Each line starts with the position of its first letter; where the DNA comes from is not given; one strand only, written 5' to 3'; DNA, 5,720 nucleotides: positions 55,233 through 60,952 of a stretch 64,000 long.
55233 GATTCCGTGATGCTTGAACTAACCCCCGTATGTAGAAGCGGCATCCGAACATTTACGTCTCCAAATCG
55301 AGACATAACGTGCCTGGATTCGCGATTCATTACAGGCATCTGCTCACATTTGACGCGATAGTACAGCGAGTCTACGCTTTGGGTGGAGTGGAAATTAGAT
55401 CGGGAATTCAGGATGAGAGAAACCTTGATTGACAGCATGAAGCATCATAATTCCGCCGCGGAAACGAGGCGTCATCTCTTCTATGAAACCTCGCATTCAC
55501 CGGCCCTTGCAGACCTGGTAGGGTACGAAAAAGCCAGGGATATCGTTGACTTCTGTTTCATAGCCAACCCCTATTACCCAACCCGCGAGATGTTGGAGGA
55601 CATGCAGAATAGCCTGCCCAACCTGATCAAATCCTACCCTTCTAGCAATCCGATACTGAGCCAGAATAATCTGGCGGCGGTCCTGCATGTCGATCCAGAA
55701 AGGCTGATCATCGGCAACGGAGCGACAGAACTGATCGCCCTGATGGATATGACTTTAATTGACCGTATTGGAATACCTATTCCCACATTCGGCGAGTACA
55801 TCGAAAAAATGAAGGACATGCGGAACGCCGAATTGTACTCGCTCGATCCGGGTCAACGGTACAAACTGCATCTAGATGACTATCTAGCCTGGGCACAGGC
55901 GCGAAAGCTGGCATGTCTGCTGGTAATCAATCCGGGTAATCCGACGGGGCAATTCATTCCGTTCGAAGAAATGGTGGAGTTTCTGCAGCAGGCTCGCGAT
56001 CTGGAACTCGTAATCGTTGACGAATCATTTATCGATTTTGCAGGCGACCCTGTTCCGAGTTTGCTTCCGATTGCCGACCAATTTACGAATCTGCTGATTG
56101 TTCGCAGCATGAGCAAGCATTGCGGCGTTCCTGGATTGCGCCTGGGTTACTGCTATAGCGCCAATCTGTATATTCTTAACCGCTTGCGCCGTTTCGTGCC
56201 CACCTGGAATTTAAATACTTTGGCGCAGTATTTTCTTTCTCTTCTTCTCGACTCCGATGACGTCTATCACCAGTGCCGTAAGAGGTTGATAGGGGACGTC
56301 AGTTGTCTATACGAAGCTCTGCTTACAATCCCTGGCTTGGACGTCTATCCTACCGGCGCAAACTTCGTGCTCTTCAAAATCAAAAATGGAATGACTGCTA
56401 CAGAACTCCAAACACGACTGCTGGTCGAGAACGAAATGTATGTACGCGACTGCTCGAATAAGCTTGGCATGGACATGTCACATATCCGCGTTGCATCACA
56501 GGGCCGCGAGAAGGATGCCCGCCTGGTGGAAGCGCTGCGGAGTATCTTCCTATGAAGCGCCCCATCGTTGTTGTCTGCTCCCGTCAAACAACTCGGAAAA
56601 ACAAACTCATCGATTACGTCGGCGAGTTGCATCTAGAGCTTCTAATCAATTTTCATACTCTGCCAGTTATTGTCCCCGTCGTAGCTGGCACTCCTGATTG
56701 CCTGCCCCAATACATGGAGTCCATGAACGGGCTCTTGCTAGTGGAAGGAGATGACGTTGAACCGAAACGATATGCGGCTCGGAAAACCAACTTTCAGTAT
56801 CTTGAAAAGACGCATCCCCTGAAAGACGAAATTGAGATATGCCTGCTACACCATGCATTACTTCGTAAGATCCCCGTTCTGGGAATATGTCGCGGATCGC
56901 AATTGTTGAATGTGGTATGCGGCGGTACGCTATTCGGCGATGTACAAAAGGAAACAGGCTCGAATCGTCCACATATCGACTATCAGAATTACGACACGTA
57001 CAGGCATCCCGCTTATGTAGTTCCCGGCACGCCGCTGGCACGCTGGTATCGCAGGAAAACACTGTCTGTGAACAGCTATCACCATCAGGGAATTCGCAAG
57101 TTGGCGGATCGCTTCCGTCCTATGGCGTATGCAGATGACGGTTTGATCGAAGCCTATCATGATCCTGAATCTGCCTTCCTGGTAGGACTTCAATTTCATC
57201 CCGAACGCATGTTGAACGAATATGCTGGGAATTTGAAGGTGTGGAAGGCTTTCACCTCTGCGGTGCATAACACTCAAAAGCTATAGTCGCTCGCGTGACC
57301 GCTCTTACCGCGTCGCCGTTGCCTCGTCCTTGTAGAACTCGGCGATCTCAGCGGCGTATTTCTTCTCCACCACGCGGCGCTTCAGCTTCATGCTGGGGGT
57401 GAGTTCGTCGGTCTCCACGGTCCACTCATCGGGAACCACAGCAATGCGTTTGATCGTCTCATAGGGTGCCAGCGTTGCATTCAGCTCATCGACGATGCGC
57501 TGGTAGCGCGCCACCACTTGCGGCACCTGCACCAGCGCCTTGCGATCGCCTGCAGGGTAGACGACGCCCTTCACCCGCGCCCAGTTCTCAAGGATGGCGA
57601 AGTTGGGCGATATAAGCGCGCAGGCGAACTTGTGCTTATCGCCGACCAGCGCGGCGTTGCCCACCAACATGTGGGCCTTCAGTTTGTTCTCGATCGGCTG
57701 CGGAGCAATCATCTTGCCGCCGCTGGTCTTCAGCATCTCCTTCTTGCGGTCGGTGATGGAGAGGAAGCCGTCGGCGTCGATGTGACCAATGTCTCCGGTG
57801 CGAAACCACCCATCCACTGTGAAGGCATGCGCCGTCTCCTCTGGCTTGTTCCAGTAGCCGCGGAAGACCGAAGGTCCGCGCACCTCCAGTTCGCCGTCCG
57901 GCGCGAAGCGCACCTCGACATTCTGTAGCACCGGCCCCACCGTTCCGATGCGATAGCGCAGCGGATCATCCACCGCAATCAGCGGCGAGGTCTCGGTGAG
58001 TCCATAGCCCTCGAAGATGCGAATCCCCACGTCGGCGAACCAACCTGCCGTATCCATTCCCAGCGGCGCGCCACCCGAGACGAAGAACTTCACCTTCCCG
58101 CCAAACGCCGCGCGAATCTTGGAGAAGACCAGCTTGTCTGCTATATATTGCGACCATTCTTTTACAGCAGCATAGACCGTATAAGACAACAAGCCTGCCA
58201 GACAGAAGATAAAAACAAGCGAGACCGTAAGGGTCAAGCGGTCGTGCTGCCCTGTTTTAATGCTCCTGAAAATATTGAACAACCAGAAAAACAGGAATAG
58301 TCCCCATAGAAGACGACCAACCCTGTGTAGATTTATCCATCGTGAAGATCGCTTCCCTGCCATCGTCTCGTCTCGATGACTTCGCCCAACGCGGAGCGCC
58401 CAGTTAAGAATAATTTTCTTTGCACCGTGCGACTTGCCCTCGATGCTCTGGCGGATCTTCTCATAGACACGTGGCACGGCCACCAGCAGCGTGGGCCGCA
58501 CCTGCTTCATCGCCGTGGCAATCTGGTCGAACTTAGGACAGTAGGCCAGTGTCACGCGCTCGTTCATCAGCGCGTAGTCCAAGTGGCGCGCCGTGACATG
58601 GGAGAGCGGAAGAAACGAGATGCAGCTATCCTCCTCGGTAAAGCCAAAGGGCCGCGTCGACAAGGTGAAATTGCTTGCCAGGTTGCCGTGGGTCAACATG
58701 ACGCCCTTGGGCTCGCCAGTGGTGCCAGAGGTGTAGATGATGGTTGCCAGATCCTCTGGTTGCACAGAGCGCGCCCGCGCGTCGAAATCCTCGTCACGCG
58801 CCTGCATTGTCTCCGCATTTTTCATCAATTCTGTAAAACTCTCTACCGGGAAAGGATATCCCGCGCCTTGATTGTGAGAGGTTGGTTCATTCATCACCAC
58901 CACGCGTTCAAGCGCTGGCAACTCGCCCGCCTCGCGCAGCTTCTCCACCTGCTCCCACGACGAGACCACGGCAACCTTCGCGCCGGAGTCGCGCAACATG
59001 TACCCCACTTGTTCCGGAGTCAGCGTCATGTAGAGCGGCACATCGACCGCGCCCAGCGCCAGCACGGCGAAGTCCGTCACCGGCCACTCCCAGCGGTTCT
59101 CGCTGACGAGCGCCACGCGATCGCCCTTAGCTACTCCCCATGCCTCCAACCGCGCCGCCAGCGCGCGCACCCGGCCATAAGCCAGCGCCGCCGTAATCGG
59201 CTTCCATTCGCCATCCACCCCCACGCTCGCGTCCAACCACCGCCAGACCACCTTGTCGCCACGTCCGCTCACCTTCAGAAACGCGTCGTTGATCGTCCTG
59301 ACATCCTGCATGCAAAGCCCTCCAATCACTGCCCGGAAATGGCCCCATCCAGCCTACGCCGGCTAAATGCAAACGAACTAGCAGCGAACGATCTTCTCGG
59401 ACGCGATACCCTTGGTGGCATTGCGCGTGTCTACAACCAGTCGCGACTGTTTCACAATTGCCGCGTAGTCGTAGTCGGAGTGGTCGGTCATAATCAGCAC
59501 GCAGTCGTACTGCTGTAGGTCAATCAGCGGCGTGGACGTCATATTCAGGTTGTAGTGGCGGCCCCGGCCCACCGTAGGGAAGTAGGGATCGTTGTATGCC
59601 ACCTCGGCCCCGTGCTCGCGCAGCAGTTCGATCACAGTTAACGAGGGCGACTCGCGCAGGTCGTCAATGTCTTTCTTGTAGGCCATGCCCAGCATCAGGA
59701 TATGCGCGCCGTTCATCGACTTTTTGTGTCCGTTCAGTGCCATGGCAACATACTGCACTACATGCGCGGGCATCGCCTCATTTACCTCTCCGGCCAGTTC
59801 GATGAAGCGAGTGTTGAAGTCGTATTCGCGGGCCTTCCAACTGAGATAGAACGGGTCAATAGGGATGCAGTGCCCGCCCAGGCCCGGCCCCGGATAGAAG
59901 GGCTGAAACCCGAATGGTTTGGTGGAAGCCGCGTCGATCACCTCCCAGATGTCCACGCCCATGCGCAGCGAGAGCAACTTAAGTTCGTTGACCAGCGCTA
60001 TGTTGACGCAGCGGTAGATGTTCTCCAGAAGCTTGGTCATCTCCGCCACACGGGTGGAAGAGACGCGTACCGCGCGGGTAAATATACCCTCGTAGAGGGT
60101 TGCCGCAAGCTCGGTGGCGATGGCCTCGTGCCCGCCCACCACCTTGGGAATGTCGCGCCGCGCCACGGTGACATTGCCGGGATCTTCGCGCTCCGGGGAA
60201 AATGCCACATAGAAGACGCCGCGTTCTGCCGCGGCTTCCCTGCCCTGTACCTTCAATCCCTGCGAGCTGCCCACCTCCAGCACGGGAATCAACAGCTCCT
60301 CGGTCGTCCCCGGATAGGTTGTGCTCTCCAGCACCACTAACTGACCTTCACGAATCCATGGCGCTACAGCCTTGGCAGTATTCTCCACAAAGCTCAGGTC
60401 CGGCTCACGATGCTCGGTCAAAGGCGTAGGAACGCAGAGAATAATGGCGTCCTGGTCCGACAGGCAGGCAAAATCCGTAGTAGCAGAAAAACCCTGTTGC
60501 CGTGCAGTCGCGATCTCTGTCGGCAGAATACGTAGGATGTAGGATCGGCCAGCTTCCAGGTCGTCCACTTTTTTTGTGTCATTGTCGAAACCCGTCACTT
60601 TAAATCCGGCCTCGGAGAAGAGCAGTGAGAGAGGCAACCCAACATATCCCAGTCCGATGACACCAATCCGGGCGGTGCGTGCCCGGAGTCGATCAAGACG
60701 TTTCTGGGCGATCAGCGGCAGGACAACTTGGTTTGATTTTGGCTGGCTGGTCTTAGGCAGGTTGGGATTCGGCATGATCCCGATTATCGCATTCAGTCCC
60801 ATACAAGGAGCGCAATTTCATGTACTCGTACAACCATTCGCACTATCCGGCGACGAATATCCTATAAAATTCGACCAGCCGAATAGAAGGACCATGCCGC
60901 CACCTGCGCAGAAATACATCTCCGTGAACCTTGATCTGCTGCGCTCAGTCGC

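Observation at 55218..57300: Low-GC two-gene cassette: HisC/CobD-fold PLP enzyme translationally coupled to a C26 (PuuD-like) gamma-glutamyl hydrolase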

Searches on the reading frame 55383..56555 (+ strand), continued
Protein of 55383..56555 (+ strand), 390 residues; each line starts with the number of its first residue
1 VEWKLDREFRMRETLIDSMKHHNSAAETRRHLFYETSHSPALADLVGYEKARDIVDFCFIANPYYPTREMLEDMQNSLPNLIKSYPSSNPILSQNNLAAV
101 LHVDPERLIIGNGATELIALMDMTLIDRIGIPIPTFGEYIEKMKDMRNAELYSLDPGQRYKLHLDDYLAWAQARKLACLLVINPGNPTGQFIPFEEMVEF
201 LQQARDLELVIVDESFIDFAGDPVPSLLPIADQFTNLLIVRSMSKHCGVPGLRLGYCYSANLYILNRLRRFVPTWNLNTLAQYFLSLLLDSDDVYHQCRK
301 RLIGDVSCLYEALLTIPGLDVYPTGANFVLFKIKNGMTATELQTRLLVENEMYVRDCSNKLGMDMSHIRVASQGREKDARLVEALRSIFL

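Call 48: find_related_loci(query=window:55413-56555:+, collection=viral_contigs, flank=8000)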
Query window:55413-56555:+ (380 aa) in viral_contigs; peptide patterns used: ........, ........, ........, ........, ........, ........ (x = any residue, [..] = any of these).
8 stretches matched a pattern; 5 encode a relative of the query (tblastn E <= 1e-3); 5 distinct loci.
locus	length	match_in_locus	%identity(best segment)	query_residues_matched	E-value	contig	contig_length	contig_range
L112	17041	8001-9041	29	28-378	4e-45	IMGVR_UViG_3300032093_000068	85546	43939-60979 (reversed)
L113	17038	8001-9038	32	28-380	8e-45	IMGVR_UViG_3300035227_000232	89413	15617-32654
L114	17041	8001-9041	32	28-378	1e-42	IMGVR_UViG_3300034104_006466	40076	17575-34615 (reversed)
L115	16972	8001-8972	25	25-376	5e-30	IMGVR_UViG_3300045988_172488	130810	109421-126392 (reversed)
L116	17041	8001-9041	32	28-378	7e-43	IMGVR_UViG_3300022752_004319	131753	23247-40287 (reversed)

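Call 71: get_annotated_region(hit=H4, flank=6000)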
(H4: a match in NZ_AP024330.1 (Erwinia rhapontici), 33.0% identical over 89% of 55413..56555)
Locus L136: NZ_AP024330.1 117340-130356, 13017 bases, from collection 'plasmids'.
description: Erwinia rhapontici strain MAFF 311153 plasmid pERA53, complete sequence
organism: Erwinia rhapontici (NCBI taxid 55212)
taxonomy: Bacteria; Pseudomonadota; Gammaproteobacteria; Enterobacterales; Erwiniaceae; Erwinia; Erwinia rhapontici
host: -; source: Brassica rapa; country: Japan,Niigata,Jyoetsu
typing (MOB-suite, as given by PLSDB): non-mobilizable
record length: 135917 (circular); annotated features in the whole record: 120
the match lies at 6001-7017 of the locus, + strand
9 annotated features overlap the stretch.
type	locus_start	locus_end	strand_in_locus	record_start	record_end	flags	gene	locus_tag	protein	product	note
CDS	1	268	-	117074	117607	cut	-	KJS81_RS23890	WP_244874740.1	GNAT family N-acetyltransferase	-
CDS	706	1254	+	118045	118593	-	-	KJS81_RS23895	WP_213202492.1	hypothetical protein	-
CDS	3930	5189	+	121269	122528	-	-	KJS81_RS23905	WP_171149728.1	hypothetical protein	-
CDS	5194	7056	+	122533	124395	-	-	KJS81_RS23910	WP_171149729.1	aminotransferase class I/II-fold pyridoxal phosphate-dependent enzyme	GO:0009058 - biosynthetic process [Evidence IEA]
CDS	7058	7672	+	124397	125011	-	-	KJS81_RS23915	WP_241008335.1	CDP-alcohol phosphatidyltransferase family protein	GO:0008654 - phospholipid biosynthetic process [Evidence IEA]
CDS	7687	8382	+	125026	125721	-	-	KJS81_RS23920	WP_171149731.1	HAD family hydrolase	-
CDS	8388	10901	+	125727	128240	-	-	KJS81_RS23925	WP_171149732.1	HAD-IIIC family phosphatase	-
CDS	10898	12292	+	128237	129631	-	-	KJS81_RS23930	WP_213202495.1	SDR family NAD(P)-dependent oxidoreductase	-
CDS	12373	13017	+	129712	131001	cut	-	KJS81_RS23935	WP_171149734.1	ATP-grasp domain-containing protein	-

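Call 72: get_annotated_region(hit=H8, flank=6000)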
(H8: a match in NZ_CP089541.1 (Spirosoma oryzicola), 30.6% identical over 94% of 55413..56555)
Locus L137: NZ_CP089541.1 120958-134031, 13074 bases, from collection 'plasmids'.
description: Spirosoma oryzicola strain RHs26 plasmid unnamed3, complete sequence
organism: Spirosoma oryzicola (NCBI taxid 2898794)
taxonomy: Bacteria; Bacteroidota; Cytophagia; Cytophagales; Cytophagaceae; Spirosoma; Spirosoma oryzicola
host: -; source: Single cell,Surface layer of rice grains; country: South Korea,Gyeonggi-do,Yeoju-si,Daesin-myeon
typing (MOB-suite, as given by PLSDB): non-mobilizable
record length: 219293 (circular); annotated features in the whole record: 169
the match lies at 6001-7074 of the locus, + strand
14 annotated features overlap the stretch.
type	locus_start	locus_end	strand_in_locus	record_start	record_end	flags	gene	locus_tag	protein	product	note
CDS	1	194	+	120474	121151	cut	-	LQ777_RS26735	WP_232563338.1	NUDIX hydrolase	-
CDS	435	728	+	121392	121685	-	-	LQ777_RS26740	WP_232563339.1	hypothetical protein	-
CDS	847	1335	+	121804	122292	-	-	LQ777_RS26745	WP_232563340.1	ferritin-like domain-containing protein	-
CDS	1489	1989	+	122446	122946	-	-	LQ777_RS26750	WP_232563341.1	DUF2231 domain-containing protein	-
CDS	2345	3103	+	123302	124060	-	-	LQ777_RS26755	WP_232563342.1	hypothetical protein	-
CDS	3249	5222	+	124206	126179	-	-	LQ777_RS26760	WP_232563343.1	cbb3-type cytochrome c oxidase subunit I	GO:0009060 - aerobic respiration [Evidence IEA]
CDS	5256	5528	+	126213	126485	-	-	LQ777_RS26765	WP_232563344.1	hypothetical protein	-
CDS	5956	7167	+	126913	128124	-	-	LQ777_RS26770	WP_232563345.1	histidinol-phosphate transaminase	GO:0000105 - histidine biosynthetic process [Evidence IEA]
CDS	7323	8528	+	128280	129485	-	-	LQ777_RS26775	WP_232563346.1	histidine kinase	GO:0000160 - phosphorelay signal transduction system [Evidence IEA]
CDS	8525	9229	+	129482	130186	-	-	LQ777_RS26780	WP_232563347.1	LytTR family DNA-binding domain-containing protein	-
CDS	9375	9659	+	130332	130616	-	-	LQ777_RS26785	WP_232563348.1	DUF3500 domain-containing protein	-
CDS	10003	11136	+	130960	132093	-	-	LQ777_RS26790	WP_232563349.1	DUF3500 domain-containing protein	-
CDS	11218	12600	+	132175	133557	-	-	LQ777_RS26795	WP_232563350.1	HupE/UreJ family protein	-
CDS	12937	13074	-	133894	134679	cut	-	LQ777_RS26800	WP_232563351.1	SDR family NAD(P)-dependent oxidoreductase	-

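Call 90: search_protein_families(library=pfam, proteins=[L060:6261-7784:+, L059:5084-6190:+, L031:9947-10750:+, L043:880-2448:+, L075:10219-11244:-], max_evalue=0.001)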
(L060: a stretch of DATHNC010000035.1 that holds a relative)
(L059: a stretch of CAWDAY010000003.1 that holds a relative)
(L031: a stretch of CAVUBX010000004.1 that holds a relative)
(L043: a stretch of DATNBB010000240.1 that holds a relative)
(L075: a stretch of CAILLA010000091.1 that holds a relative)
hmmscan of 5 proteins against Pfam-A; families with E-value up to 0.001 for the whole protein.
L060:6261-7784:+ (507 aa): 0 families

L059:5084-6190:+ (368 aa): 0 families

L031:9947-10750:+ (267 aa): 0 families

L043:880-2448:+ (522 aa): 2 families
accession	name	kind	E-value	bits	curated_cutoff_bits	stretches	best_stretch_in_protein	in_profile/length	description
PF02310.24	B12-binding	-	6e-16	58.8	32.1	1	23-134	10-119/121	B12 binding domain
PF04055.27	Radical_SAM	-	6e-14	53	29.5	1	205-371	2-164/166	Radical SAM superfamily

L075:10219-11244:- (341 aa): 2 families
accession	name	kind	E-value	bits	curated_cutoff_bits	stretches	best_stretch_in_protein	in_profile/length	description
PF00120.29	Gln-synt_C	-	6.1e-19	68.7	24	1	104-235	22-155/344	Glutamine synthetase, catalytic domain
PF03951.24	Gln-synt_N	-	2.4e-10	40.3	33.4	1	7-83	5-80/82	Glutamine synthetase, beta-Grasp domain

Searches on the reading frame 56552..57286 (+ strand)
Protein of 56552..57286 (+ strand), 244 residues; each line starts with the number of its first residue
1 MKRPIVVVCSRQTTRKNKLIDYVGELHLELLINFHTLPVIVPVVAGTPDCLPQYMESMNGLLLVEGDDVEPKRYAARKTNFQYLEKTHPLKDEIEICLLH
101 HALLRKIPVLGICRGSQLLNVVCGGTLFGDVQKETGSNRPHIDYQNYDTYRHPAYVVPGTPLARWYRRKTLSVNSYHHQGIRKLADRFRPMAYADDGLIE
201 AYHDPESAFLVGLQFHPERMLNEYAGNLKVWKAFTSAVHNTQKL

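Call 4: search_protein_families(library=pfam, proteins=[window:56552-57286:+])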
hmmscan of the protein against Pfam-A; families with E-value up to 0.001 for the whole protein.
window:56552-57286:+ (244 aa): 2 families
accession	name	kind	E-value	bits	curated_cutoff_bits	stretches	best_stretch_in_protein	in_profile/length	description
PF07722.19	Peptidase_C26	-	3.8e-50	171.1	20.5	1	17-218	19-219/219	Peptidase C26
PF00117.34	GATase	-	1.2e-14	54.8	22.8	1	93-224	59-178/190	Glutamine amidotransferase class-I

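Call 5: search_protein_families(library=ncbifam, proteins=[window:56552-57286:+], max_evalue=0.00001)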
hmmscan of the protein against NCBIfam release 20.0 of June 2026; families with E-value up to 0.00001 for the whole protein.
window:56552-57286:+ (244 aa): 8 families
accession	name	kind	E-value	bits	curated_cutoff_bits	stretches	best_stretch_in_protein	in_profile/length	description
NF008471.0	PRK11366.1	equivalog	1.8e-25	89.8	266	1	1-241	5-247/254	gamma-glutamyl-gamma-aminobutyrate hydrolase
NF045546.1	GCDPHdlase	equivalog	8e-13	48.9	250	0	169-222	132-184/198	gamma-glutamyl-CDP-amidate hydrolase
NF001975.0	PRK00758.1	equivalog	7.1e-09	35.5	198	1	105-236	67-180/185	GMP synthase subunit A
TIGR00888.1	guaA_Nterm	equivalog_domain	2.1e-08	33.8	172.15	1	105-235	69-181/188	glutamine-hydrolyzing GMP synthase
NF000848.1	PRK00074.1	equivalog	8.9e-08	31.2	400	1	105-224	69-175/512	glutamine-hydrolyzing GMP synthase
NF011201.0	PRK14607.1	equivalog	8.7e-07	28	670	1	102-225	69-178/534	bifunctional anthranilate synthase component II/anthranilate phosphoribosyltransferase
NF005072.0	PRK06490.1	equivalog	2.7e-06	26.5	339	1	95-218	81-186/251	glutamine amidotransferase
NF005367.0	PRK06895.1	equivalog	7.3e-06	26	265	0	106-227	72-180/190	anthranilate synthase component II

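Call 7: search_solved_structures(query=window:56552-57286:+, max_evalue=0.00001)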
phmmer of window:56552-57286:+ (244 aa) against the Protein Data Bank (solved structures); distinct sequences matched with E-value up to 0.00001: 11.
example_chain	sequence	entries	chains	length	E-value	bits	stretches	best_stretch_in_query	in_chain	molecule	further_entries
3fij_A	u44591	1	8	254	2e-26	96.4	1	22-225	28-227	Lin1909 protein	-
7d4r_A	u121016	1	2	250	8e-23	84.6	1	22-237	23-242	Probable glutamine amidotransferase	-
7d53_A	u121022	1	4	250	7.7e-22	81.4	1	22-237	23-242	Probable glutamine amidotransferase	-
7d50_A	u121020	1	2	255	8.2e-22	81.3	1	22-237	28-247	Probable glutamine amidotransferase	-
6vtv_A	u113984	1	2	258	4.6e-20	75.6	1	2-238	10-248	Gamma-glutamyl-gamma-aminobutyrate hydrolase PuuD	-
2lxn_A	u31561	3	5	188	9.4e-07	32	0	100-227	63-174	GMP synthase [glutamine-hydrolyzing] subunit A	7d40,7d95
8gr3_A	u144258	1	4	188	1.2e-06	31.7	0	100-227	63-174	GMP synthase [glutamine-hydrolyzing] subunit A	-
7yc6_A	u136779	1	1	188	1.2e-06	31.7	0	100-227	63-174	GMP synthase [glutamine-hydrolyzing] subunit A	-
7d96_A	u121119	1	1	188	1.5e-06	31.3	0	100-227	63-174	GMP synthase [glutamine-hydrolyzing] subunit A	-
8gr1_A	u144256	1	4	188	1.9e-06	31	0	100-227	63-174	GMP synthase [glutamine-hydrolyzing] subunit A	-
7d97_A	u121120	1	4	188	3.1e-06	30.3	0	100-227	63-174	GMP synthase [glutamine-hydrolyzing] subunit A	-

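Call 9: find_homologous_proteins(query=window:56552-57286:+, max_evalue=1e-15)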
Query window:56552-57286:+ (244 aa): 3682 proteins with E <= 1e-15 among 4468 candidates; the best 120 are listed.
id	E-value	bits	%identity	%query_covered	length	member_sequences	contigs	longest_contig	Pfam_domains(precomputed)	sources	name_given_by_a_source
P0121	1.4e-161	554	98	100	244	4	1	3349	PF07722.20,PF00117.35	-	-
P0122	3.7e-138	477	85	99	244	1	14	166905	PF07722.20,PF00117.35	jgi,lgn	-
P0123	3.4e-134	464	81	100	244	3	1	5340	PF07722.20,PF00117.35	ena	-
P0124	1.9e-133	462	80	99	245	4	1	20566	PF07722.20,PF00117.35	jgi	jgi:gamma-glutamyl-gamma-aminobutyrate hydrolase PuuD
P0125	8.6e-133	460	82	100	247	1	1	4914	PF07722.20,PF00117.35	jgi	jgi:gamma-glutamyl-gamma-aminobutyrate hydrolase PuuD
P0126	2.9e-132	458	83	98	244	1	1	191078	PF07722.20,PF00117.35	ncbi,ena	-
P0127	3.8e-132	458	81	98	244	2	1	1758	PF07722.20,PF00117.35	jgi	jgi:gamma-glutamyl-gamma-aminobutyrate hydrolase PuuD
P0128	7.4e-132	457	79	100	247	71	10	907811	PF07722.20,PF00117.35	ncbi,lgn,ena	ncbi:MAG: type 1 glutamine amidotransferase [Candidatus Acidiferrales bacterium]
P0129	2.8e-131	455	83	98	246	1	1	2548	PF07722.20,PF00117.35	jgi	jgi:gamma-glutamyl-gamma-aminobutyrate hydrolase PuuD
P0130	4.2e-131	454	80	98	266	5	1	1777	PF07722.20,PF00117.35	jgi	jgi:gamma-glutamyl-gamma-aminobutyrate hydrolase PuuD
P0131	2.9e-130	451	79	98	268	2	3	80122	PF07722.20,PF00117.35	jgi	jgi:gamma-glutamyl-gamma-aminobutyrate hydrolase PuuD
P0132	6.1e-130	450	80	100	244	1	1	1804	PF07722.20,PF00117.35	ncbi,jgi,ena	jgi:gamma-glutamyl-gamma-aminobutyrate hydrolase PuuD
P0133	6.7e-130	450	81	99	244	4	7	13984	PF07722.20,PF00117.35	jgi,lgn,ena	jgi:gamma-glutamyl-gamma-aminobutyrate hydrolase PuuD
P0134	7.5e-130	450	79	100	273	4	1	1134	PF07722.20,PF00117.35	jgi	jgi:gamma-glutamyl-gamma-aminobutyrate hydrolase PuuD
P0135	4.0e-129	448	78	100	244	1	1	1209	PF07722.20,PF00117.35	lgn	-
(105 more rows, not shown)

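Call 35: search_protein_families(library=padloc, proteins=[window:56552-57286:+], max_evalue=0.01)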
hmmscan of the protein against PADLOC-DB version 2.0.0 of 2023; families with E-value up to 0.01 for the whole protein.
window:56552-57286:+ (244 aa): 0 families

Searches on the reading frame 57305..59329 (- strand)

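Call 4: search_protein_families(library=pfam, proteins=[window:57305-59329:-])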
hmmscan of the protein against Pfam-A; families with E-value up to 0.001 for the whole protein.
window:57305-59329:- (674 aa): 2 families
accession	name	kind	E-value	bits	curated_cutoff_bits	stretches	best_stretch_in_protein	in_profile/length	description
PF00501.34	AMP-binding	-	3.3e-76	257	29.9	1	37-493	14-384/384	AMP-binding enzyme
PF23562.2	AMP-binding_C_3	-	5.1e-10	40.2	20.8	1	534-669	5-123/124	AMP-binding enzyme C-terminal domain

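Call 5: search_protein_families(library=ncbifam, proteins=[window:57305-59329:-], max_evalue=0.00001)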
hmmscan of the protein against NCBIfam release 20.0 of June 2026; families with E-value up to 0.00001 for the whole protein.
window:57305-59329:- (674 aa): 99 families (the best 25 are shown)
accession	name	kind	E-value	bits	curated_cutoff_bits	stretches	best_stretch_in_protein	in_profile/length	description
NF038343.1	ligase_FadD11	exception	7.5e-119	397.8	950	2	389-669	306-584/585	fatty acid--CoA ligase FadD11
NF004837.0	PRK06187.1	subfamily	1.2e-80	271.3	476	2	53-297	42-279/531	long-chain-fatty-acid--CoA ligase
NF004114.0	PRK05605.1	equivalog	1e-65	222.2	766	2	413-565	340-504/575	long-chain-fatty-acid--CoA ligase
NF005702.0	PRK07514.1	subfamily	8.3e-65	219.1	558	2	410-567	269-437/506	malonyl-CoA synthase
NF005801.1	PRK07656.1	equivalog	2.3e-58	198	657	2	34-294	17-269/500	FadD3 family acyl-CoA ligase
NF006181.0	PRK08314.1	subfamily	1.7e-56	191.7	705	2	53-268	58-281/563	long-chain-fatty-acid--CoA ligase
NF005307.0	PRK06839.1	equivalog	1.7e-54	185.3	748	2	412-567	265-430/496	o-succinylbenzoate--CoA ligase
NF006182.0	PRK08316.1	subfamily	3e-54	184.4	663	2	54-289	46-271/523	fatty acyl-CoA synthetase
TIGR01923.1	menE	equivalog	1.2e-53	182.6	330.15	2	414-565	227-383/442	o-succinylbenzoate--CoA ligase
NF002966.0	PRK03640.1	equivalog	2.4e-50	171.5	556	2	408-566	251-418/483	o-succinylbenzoate--CoA ligase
NF041592.1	carboxyl_red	equivalog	6.5e-50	169.8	1300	2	42-300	75-343/1160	carboxylic acid reductase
NF052269.1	Staph_lig_FadD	equivalog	2.3e-49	168.1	650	3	412-566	266-429/499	long-chain-fatty-acid--CoA ligase FadD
NF009233.0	PRK12583.1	subfamily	2.6e-49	168.1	832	2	440-563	348-483/558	fatty acid CoA ligase family protein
NF005714.0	PRK07529.1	subfamily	3.8e-47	161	632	2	413-569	340-514/640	acyl-CoA synthetase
NF006523.0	PRK08974.1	equivalog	4e-47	160.6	884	2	412-569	326-493/561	long-chain-fatty-acid--CoA ligase FadD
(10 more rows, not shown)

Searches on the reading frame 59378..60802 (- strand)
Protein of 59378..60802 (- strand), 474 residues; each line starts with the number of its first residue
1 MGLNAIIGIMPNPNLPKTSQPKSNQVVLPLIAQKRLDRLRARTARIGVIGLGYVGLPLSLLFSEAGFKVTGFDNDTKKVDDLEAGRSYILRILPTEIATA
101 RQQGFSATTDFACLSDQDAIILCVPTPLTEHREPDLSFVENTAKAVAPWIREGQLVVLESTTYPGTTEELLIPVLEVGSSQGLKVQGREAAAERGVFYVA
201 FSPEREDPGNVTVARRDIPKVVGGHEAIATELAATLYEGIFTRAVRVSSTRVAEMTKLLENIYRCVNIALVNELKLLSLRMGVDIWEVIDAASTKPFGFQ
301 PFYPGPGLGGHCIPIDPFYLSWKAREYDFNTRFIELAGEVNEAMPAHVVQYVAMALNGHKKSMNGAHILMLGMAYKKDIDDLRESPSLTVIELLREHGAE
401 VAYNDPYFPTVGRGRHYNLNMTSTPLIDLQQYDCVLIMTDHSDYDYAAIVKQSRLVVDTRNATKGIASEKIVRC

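Call 4: search_protein_families(library=pfam, proteins=[window:59378-60802:-])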
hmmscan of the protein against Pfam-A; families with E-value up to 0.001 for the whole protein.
window:59378-60802:- (474 aa): 4 families
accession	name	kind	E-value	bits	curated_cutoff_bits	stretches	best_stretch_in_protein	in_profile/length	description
PF03721.20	UDPG_MGDP_dh_N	-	3.5e-40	138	27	1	45-231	2-181/187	UDP-glucose/GDP-mannose dehydrogenase family, NAD binding domain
PF00984.24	UDPG_MGDP_dh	-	2.5e-31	108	25.4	1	252-342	2-93/94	UDP-glucose/GDP-mannose dehydrogenase family, central domain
PF03720.21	UDPG_MGDP_dh_C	-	3.2e-24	85.7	30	1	369-464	1-102/103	UDP-glucose/GDP-mannose dehydrogenase family, UDP binding domain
PF03446.21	NAD_binding_2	-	4.3e-09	37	21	1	45-195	1-129/161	NAD binding domain of 6-phosphogluconate dehydrogenase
